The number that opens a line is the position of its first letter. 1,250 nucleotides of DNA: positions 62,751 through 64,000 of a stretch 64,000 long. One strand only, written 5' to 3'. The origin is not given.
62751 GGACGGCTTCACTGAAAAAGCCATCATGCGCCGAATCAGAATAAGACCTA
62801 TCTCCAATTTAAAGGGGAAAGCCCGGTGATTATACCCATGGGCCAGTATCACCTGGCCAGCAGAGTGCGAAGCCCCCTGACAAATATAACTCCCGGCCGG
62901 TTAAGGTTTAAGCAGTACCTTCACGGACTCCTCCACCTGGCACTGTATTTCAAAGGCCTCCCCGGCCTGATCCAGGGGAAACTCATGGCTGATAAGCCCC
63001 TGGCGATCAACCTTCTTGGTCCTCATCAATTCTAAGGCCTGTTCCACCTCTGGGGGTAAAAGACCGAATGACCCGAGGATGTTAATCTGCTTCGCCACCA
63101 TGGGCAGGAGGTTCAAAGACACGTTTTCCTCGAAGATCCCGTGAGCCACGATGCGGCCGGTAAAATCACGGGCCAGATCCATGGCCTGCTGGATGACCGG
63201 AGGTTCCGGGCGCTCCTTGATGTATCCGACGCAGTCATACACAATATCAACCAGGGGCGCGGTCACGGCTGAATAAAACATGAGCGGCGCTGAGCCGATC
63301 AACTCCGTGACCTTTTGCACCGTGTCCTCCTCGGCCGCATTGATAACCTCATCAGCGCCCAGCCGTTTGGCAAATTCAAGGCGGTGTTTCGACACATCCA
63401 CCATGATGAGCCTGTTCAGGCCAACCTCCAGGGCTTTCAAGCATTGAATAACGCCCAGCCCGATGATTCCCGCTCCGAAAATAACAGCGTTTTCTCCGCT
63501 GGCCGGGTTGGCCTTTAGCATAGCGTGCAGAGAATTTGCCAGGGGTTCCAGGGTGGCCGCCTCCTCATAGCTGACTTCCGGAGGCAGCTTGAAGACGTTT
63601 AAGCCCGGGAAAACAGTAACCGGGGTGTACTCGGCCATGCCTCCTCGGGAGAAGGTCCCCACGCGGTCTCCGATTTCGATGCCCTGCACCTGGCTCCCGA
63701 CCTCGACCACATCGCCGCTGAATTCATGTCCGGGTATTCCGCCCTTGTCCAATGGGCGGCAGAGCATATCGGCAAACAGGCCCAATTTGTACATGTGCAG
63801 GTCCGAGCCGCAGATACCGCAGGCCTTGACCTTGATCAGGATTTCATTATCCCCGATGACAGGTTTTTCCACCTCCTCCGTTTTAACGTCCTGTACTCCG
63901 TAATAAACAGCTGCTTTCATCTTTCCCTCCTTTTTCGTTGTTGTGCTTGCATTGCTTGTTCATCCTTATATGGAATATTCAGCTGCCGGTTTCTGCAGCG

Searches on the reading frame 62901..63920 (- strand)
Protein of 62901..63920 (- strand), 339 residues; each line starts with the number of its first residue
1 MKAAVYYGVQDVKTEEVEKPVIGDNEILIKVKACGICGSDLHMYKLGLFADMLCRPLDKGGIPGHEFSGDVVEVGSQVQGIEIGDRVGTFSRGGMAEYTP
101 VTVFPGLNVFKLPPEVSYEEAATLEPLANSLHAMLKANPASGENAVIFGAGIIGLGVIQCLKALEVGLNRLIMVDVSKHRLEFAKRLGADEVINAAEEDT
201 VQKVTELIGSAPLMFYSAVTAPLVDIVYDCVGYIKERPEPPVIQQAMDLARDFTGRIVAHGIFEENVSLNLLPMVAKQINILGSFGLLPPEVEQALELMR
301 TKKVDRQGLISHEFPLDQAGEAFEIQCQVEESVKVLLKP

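Call 13: search_protein_families(library=ncbifam, proteins=[window:62901-63920:-], max_evalue=1e-10)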
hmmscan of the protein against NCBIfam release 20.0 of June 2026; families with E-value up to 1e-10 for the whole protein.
window:62901-63920:- (339 aa): 21 families
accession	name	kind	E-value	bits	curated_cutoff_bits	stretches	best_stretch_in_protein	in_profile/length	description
TIGR00692.1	tdh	equivalog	3.7e-45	154.4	458.35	2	90-337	114-338/340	L-threonine 3-dehydrogenase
NF003808.0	PRK05396.1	equivalog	2.9e-44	151.3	380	2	88-338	114-339/341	L-threonine 3-dehydrogenase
NF041097.1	keto_inos_dh_IolM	equivalog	1.6e-39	135.7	450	2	87-335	145-386/389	scyllo-inosose 3-dehydrogenase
NF007489.0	PRK10083.1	equivalog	8.6e-33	113.7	376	1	88-337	110-335/339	Zn-dependent oxidoreductase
NF007375.0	PRK09880.1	equivalog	5e-30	104.4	469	1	109-337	137-341/344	L-idonate 5-dehydrogenase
NF007642.0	PRK10309.1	equivalog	5.3e-29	101.5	550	1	87-204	109-223/347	galactitol-1-phosphate 5-dehydrogenase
TIGR02824.1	quinone_pig3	subfamily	1e-25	90.4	296.8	1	10-337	13-323/325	putative NAD(P)H quinone oxidoreductase, PIG3 family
NF006940.0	PRK09422.1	equivalog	6.7e-23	81.2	344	0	1-91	1-87/338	alcohol dehydrogenase AdhP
TIGR03451.1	mycoS_dep_FDH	equivalog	1e-22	80.5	512.9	1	139-324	174-344/358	S-(hydroxymethyl)mycothiol dehydrogenase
NF010344.0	PRK13771.1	subfamily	1.1e-20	73.9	349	1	1-89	1-84/334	putative alcohol dehydrogenase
TIGR03989.1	Rxyl_3153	subfamily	1.3e-20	74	440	0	97-324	140-356/370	NDMA-dependent alcohol dehydrogenase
TIGR03366.1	HpnZ_proposed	hypoth_equivalog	5.9e-19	68.4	328.1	1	92-206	107-219/315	putative phosphonate catabolism associated alcohol dehydrogenase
TIGR03201.1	dearomat_had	equivalog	7.4e-19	68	338.65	1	129-337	154-347/349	6-hydroxycyclohex-1-ene-1-carbonyl-CoA dehydrogenase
NF041172.1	AcrlCoa_red_Thmprot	equivalog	1.4e-17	63.7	500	0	108-339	128-334/334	acryloyl-CoA reductase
TIGR02818.1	adh_III_F_hyde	equivalog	1.6e-15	57.1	543.95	0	94-324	136-354/368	S-(hydroxymethyl)glutathione dehydrogenase/class III alcohol dehydrogenase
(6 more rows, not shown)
